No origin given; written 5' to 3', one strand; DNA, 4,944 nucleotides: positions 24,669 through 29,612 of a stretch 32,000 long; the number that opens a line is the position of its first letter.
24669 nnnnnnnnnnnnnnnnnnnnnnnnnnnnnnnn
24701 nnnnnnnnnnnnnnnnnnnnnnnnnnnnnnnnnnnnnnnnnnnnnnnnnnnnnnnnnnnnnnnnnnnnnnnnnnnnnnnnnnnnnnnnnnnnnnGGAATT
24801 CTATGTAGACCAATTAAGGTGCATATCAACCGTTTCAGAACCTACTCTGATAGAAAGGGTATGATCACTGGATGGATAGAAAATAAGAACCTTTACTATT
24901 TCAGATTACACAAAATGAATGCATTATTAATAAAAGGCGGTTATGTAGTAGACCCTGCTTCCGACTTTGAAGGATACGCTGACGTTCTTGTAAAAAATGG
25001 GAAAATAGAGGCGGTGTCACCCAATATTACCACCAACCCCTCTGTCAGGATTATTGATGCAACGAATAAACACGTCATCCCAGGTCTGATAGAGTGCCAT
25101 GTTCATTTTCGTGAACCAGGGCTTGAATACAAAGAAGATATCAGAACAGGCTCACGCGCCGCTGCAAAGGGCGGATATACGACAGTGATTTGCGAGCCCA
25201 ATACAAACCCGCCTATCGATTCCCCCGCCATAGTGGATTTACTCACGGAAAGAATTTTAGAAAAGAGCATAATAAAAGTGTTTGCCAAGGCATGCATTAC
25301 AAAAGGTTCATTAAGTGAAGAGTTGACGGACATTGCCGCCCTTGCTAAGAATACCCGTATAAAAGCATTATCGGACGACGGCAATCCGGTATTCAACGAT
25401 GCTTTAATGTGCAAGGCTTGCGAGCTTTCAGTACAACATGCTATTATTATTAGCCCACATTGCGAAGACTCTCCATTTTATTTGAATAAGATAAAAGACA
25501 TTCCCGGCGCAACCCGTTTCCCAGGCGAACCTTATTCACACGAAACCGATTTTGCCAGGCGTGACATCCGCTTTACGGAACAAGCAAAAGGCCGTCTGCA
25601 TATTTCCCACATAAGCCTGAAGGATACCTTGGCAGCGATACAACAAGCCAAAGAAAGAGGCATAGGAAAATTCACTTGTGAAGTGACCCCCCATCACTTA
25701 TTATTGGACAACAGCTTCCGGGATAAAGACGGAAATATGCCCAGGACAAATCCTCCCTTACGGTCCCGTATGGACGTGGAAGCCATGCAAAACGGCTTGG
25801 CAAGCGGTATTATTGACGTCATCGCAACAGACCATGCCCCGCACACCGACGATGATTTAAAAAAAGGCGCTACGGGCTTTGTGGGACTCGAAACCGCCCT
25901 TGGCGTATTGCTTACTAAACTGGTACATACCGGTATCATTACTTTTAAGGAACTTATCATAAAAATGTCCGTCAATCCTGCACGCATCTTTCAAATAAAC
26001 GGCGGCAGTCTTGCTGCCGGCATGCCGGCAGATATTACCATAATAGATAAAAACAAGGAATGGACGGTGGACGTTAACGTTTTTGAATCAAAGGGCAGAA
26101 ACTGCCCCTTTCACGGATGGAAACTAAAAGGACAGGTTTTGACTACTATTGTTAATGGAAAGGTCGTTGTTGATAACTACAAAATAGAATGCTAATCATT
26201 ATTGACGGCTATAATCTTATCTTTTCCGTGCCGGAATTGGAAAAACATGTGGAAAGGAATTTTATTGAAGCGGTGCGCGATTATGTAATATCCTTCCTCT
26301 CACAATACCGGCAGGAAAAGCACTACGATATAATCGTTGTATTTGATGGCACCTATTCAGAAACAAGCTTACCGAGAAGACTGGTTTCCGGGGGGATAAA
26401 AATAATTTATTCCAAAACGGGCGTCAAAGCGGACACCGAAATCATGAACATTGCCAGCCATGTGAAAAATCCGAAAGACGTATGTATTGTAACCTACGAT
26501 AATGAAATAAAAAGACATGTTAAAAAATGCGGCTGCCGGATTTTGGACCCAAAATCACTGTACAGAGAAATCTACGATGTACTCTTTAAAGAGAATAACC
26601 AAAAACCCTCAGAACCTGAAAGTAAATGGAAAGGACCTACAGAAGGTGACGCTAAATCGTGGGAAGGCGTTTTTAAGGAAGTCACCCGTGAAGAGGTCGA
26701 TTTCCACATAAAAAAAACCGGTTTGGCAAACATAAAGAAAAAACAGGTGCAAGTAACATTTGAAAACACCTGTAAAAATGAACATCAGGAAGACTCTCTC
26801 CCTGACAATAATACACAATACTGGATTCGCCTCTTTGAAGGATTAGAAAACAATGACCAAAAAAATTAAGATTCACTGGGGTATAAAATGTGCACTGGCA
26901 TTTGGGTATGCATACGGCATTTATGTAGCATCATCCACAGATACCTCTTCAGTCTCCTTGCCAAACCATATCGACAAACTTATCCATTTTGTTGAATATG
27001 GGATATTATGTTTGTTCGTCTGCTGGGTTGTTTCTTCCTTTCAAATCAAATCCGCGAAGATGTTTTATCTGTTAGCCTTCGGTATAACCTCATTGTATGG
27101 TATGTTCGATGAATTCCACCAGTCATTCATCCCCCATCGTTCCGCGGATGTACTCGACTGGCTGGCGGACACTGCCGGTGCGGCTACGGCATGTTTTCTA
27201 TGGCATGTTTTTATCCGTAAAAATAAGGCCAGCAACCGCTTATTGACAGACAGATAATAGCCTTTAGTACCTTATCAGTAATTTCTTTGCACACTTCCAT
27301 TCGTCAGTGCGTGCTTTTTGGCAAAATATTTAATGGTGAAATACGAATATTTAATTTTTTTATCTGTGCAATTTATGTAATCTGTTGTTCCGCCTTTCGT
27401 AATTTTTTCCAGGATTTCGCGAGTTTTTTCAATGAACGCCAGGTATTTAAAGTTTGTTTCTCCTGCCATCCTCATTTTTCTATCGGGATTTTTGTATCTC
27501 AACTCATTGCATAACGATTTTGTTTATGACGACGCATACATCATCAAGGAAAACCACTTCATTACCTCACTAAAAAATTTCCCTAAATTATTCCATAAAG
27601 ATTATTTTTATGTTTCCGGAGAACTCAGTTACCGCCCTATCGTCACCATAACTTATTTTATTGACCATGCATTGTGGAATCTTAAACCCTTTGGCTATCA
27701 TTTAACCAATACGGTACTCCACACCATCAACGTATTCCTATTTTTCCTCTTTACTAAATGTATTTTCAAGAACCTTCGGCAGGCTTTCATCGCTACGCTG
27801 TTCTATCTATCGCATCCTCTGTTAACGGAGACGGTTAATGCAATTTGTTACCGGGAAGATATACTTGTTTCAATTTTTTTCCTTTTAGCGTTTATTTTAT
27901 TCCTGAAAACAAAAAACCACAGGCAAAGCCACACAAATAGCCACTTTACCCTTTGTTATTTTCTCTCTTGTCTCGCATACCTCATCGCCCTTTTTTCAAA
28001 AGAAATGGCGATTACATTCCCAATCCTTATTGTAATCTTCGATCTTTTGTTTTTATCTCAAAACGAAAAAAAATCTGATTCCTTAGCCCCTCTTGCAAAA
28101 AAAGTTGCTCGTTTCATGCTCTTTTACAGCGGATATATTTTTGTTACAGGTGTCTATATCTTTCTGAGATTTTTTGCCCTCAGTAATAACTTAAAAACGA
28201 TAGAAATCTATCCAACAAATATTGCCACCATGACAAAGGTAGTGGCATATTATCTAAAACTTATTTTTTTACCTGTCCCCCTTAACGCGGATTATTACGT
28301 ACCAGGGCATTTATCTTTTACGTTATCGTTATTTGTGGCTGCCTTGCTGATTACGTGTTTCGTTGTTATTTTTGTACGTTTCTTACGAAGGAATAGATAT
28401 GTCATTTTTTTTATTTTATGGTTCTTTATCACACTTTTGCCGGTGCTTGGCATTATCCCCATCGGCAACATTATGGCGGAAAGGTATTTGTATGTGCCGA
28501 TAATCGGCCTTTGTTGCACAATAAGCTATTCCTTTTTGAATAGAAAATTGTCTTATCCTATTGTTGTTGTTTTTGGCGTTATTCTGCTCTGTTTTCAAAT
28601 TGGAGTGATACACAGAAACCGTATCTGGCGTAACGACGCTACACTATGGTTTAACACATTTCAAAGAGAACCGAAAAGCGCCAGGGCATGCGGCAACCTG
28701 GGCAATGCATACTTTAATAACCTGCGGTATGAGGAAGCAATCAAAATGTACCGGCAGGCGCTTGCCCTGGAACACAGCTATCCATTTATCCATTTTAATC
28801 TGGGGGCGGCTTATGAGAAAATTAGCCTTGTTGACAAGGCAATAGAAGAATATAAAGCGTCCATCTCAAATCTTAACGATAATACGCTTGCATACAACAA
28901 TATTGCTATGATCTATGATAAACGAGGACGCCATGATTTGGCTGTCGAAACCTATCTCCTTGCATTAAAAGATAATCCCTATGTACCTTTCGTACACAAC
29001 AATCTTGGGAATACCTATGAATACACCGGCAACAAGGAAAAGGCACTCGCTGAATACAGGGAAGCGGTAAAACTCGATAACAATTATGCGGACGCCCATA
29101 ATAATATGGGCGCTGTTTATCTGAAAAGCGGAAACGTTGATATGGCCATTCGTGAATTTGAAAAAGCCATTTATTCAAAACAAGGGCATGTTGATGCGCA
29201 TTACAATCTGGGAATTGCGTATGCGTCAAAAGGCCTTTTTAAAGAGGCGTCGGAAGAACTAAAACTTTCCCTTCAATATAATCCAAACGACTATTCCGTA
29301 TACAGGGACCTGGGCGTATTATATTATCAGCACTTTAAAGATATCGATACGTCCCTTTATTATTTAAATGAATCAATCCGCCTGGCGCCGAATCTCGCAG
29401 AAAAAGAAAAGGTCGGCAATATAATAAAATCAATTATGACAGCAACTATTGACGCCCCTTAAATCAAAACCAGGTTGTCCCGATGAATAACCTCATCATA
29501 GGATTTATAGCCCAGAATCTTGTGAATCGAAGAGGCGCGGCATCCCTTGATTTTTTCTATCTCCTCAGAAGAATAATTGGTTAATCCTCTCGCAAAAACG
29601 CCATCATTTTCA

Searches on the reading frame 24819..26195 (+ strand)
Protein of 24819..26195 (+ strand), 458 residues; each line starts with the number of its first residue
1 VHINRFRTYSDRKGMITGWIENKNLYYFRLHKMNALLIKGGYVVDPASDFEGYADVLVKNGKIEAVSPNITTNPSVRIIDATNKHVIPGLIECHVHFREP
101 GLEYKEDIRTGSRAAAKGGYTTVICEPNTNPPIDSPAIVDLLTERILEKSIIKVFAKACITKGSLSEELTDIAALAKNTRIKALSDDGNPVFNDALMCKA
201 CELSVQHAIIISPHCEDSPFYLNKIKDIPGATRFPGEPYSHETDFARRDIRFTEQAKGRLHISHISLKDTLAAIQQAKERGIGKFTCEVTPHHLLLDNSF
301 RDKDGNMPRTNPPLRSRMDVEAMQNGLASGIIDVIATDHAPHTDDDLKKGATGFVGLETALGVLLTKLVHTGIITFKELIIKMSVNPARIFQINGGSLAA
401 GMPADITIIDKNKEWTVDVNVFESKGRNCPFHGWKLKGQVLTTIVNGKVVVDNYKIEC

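Call 7: search_protein_families(library=pfam, proteins=[window:24819-26195:+], max_evalue=0.001)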
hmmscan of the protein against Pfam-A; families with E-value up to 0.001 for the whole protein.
window:24819-26195:+ (458 aa): 2 families
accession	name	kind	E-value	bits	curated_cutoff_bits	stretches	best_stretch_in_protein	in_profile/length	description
PF01979.26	Amidohydro_1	-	2.3e-27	96.6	25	1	86-450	2-345/345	Amidohydrolase family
PF07969.17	Amidohydro_3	-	2.3e-13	50.9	29.7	2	329-451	365-472/472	Amidohydrolase family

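Call 17: find_encoding_contigs(protein=window:24915-26195:+, flank=10000, max_places=6)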
Protein window:24915-26195:+ (426 aa): 23 contigs read that carry it; 6 places shown.
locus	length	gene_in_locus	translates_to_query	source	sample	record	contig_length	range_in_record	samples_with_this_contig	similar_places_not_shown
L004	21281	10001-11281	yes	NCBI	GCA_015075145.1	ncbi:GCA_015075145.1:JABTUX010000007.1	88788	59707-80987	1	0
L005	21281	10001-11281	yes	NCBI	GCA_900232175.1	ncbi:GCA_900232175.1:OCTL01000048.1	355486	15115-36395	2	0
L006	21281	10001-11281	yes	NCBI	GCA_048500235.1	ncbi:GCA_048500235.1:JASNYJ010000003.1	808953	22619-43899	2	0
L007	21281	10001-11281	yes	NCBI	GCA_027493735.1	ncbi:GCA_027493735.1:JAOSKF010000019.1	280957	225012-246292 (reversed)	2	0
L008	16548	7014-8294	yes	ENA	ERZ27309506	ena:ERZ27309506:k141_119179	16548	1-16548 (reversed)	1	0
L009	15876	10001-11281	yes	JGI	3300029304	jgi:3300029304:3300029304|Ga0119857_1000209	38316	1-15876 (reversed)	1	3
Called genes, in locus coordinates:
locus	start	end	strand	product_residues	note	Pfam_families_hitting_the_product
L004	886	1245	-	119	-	-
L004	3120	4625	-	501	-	PF00450:Peptidase_S10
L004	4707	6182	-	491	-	PF00089:Trypsin, PF13365:Trypsin_2, PF00595:PDZ (weak), PF13180:PDZ_2, PF17820:PDZ_6, PF00595:PDZ (weak), PF12812:PDZ_1 (weak), PF17820:PDZ_6, +1 more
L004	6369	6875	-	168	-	PF00011:HSP20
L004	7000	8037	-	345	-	PF10938:YfdX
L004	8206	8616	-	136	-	PF00011:HSP20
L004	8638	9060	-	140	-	PF00011:HSP20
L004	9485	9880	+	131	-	PF00989:PAS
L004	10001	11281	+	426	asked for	PF01979:Amidohydro_1, PF12890:DHOase, PF07969:Amidohydro_3 (weak)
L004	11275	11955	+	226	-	PF05991:NYN_YacP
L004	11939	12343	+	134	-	PF04892:VanZ-LLP1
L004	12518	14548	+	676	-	PF00515:TPR_1, PF07719:TPR_2 (weak), PF13432:TPR_16 (weak), PF13414:TPR_11, PF13424:TPR_12 (weak), PF00515:TPR_1 (weak), PF07719:TPR_2 (weak), PF13414:TPR_11, +9 more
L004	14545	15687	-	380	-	PF00696:AA_kinase, PF01472:PUA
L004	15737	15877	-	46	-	-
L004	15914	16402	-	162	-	PF00308:Bac_DnaA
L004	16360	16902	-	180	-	PF00308:Bac_DnaA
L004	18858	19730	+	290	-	PF02569:Pantoate_ligase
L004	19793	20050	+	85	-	-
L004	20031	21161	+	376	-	PF01075:Glyco_transf_9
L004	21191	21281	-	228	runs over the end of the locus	PF00990:GGDEF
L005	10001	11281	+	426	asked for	PF01979:Amidohydro_1, PF12890:DHOase, PF07969:Amidohydro_3 (weak)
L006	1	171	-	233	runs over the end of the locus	PF07724:AAA_2, PF07728:AAA_5 (weak), PF10431:ClpB_D2-small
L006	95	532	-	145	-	PF07724:AAA_2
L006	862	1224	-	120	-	-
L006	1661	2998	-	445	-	PF13701:DDE_Tnp_1_4, PF01609:DDE_Tnp_1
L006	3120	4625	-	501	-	PF00450:Peptidase_S10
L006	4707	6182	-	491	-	PF00089:Trypsin, PF13365:Trypsin_2, PF00595:PDZ (weak), PF13180:PDZ_2, PF17820:PDZ_6, PF00595:PDZ (weak), PF12812:PDZ_1 (weak), PF17820:PDZ_6, +1 more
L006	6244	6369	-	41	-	-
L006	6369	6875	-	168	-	PF00011:HSP20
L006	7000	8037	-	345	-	PF10938:YfdX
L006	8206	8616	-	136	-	PF00011:HSP20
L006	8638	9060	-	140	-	PF00011:HSP20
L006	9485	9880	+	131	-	PF00989:PAS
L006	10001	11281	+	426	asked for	PF01979:Amidohydro_1, PF12890:DHOase, PF07969:Amidohydro_3 (weak)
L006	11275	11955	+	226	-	PF05991:NYN_YacP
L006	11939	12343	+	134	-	PF04892:VanZ-LLP1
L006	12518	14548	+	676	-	PF00515:TPR_1, PF07719:TPR_2 (weak), PF13432:TPR_16 (weak), PF13414:TPR_11, PF13424:TPR_12 (weak), PF00515:TPR_1 (weak), PF07719:TPR_2 (weak), PF13414:TPR_11, +9 more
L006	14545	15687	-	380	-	PF00696:AA_kinase, PF01472:PUA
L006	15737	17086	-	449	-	PF11638:DnaA_N, PF00308:Bac_DnaA, PF01695:IstB_IS21 (weak), PF00004:AAA (faint), PF08299:Bac_DnaA_C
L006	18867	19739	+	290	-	PF02569:Pantoate_ligase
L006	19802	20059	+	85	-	-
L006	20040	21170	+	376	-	PF01075:Glyco_transf_9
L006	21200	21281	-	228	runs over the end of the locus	PF00990:GGDEF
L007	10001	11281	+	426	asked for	PF01979:Amidohydro_1, PF12890:DHOase, PF07969:Amidohydro_3 (weak)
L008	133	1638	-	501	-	PF00450:Peptidase_S10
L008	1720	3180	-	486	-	PF00089:Trypsin, PF13365:Trypsin_2, PF00595:PDZ (weak), PF13180:PDZ_2, PF17820:PDZ_6, PF00595:PDZ (weak), PF12812:PDZ_1 (weak), PF17820:PDZ_6, +1 more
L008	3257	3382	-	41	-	-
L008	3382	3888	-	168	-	PF00011:HSP20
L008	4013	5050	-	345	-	PF10938:YfdX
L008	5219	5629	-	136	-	PF00011:HSP20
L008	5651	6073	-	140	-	PF00011:HSP20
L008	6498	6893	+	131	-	PF00989:PAS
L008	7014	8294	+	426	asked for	PF01979:Amidohydro_1, PF12890:DHOase, PF07969:Amidohydro_3 (weak)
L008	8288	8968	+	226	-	PF05991:NYN_YacP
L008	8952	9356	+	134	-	PF04892:VanZ-LLP1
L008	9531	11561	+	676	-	PF00515:TPR_1, PF07719:TPR_2 (weak), PF13432:TPR_16 (weak), PF13414:TPR_11, PF13424:TPR_12 (weak), PF00515:TPR_1 (weak), PF07719:TPR_2 (weak), PF13414:TPR_11, +9 more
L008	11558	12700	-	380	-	PF00696:AA_kinase, PF01472:PUA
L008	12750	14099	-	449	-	PF11638:DnaA_N, PF00308:Bac_DnaA, PF01695:IstB_IS21 (weak), PF00004:AAA (faint), PF08299:Bac_DnaA_C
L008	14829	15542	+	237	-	-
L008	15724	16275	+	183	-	PF00156:Pribosyltran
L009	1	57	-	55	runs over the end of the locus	-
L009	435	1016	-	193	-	PF03729:DUF308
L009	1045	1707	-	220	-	PF07724:AAA_2, PF07728:AAA_5 (weak), PF10431:ClpB_D2-small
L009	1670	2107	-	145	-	PF07724:AAA_2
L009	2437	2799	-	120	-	-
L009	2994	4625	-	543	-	PF00450:Peptidase_S10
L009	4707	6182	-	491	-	PF00089:Trypsin, PF13365:Trypsin_2, PF00595:PDZ (weak), PF13180:PDZ_2, PF17820:PDZ_6, PF00595:PDZ (weak), PF12812:PDZ_1 (weak), PF17820:PDZ_6, +1 more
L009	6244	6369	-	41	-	-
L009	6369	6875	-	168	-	PF00011:HSP20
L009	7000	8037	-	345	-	PF10938:YfdX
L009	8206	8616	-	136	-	PF00011:HSP20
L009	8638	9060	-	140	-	PF00011:HSP20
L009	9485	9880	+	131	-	PF00989:PAS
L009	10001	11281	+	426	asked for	PF01979:Amidohydro_1, PF12890:DHOase, PF07969:Amidohydro_3 (weak)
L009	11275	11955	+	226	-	PF05991:NYN_YacP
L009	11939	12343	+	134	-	PF04892:VanZ-LLP1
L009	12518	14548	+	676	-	PF00515:TPR_1, PF07719:TPR_2 (weak), PF13432:TPR_16 (weak), PF13414:TPR_11, PF13424:TPR_12 (weak), PF00515:TPR_1 (weak), PF07719:TPR_2 (weak), PF13414:TPR_11, +9 more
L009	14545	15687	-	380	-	PF00696:AA_kinase, PF01472:PUA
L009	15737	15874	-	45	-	?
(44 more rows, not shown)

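Call 80: find_related_loci(query=L009:2997-4625:-, collection=metagenome_contigs, flank=10000)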
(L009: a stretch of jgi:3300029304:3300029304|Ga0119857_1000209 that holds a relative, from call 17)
Query L009:2997-4625:- (543 aa) in metagenome_contigs; peptide patterns used: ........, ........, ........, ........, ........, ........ (x = any residue, [..] = any of these).
17 stretches matched a pattern, but none encodes a relative of the query by tblastn (E <= 1e-3).

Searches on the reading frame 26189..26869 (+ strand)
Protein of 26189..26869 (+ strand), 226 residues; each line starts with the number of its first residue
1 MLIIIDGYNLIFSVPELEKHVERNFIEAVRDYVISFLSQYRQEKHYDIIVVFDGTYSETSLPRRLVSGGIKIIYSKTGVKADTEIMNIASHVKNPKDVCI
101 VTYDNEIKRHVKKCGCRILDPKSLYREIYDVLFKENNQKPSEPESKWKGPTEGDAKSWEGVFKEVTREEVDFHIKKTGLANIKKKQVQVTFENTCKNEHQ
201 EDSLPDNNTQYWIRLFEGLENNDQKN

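Call 7: search_protein_families(library=pfam, proteins=[window:26189-26869:+], max_evalue=0.001)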
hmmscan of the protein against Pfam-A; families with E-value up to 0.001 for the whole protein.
window:26189-26869:+ (226 aa): 1 family
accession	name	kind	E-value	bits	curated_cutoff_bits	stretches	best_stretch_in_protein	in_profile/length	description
PF05991.17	NYN_YacP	-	2.7e-29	102.7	24.6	1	3-144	1-143/166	YacP-like NYN domain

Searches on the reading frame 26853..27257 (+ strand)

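Call 7: search_protein_families(library=pfam, proteins=[window:26853-27257:+], max_evalue=0.001)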
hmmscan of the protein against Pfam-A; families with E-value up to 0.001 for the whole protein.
window:26853-27257:+ (134 aa): 1 family
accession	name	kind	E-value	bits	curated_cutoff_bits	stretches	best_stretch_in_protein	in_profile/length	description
PF04892.17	VanZ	-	1.1e-14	55.6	30.1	1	34-120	55-125/126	VanZ like family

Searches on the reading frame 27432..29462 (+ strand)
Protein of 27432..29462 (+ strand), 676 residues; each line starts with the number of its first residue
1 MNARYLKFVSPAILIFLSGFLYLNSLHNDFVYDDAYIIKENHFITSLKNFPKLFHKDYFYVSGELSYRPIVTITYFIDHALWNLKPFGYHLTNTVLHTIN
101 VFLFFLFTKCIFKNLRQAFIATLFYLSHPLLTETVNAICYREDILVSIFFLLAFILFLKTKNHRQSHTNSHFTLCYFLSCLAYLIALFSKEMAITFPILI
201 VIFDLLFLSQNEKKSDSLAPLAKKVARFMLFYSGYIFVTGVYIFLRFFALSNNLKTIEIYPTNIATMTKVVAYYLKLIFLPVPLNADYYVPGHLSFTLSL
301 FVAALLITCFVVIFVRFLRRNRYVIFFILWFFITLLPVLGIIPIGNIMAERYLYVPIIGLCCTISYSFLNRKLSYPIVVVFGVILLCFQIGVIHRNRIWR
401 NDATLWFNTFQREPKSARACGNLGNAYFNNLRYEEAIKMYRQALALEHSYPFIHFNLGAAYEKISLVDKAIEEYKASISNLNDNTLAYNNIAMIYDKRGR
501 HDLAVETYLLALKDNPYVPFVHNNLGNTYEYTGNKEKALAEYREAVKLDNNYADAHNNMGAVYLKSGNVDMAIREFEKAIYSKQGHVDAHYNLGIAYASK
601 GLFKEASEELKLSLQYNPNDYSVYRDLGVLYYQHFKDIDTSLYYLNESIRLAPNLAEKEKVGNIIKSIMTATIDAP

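Call 7: search_protein_families(library=pfam, proteins=[window:27432-29462:+], max_evalue=0.001)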
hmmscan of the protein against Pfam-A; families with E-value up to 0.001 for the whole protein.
window:27432-29462:+ (676 aa): 14 families
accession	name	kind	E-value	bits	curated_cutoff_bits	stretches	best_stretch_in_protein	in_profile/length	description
PF00515.34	TPR_1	-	1.1e-36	123.6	27.8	5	417-450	1-34/34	Tetratricopeptide repeat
PF07719.23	TPR_2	-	4.9e-36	120.3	27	4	520-552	2-34/34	Tetratricopeptide repeat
PF13414.12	TPR_11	-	5.8e-34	116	26.8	3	424-463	1-40/42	TPR repeat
PF13181.12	TPR_8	-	2.4e-29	99.4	25.7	2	522-551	4-33/34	Tetratricopeptide repeat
PF13431.12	TPR_17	-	4.8e-26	89.3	24.4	1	542-573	2-33/34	Tetratricopeptide repeat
PF13432.12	TPR_16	-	1.3e-20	74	32.7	3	423-478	3-58/65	Tetratricopeptide repeat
PF13424.12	TPR_12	-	3.2e-20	72.5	30.1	2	487-549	5-75/77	Tetratricopeptide repeat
PF13176.12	TPR_7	-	1.6e-17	62.4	27.9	1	419-447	1-29/36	Tetratricopeptide repeat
PF14559.12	TPR_19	-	2.4e-16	60.3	25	1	572-627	10-64/68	Tetratricopeptide repeat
PF13428.12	TPR_14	-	4.1e-15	55.2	23.5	0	423-459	7-43/44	Tetratricopeptide repeat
PF13374.12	TPR_10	-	5.3e-11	42.6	27.5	1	417-446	2-31/42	Tetratricopeptide repeat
PF13174.12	TPR_6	-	1.7e-07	31.8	26.3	0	423-444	6-27/33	Tetratricopeptide repeat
PF13371.12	TPR_9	-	1.2e-05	25.6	35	0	595-653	3-60/73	Tetratricopeptide repeat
PF24575.1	TPR_Slam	-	2.5e-05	25.1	35.2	0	429-460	59-90/104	Surface lipoprotein assembly modifier, N-terminal TPR repeats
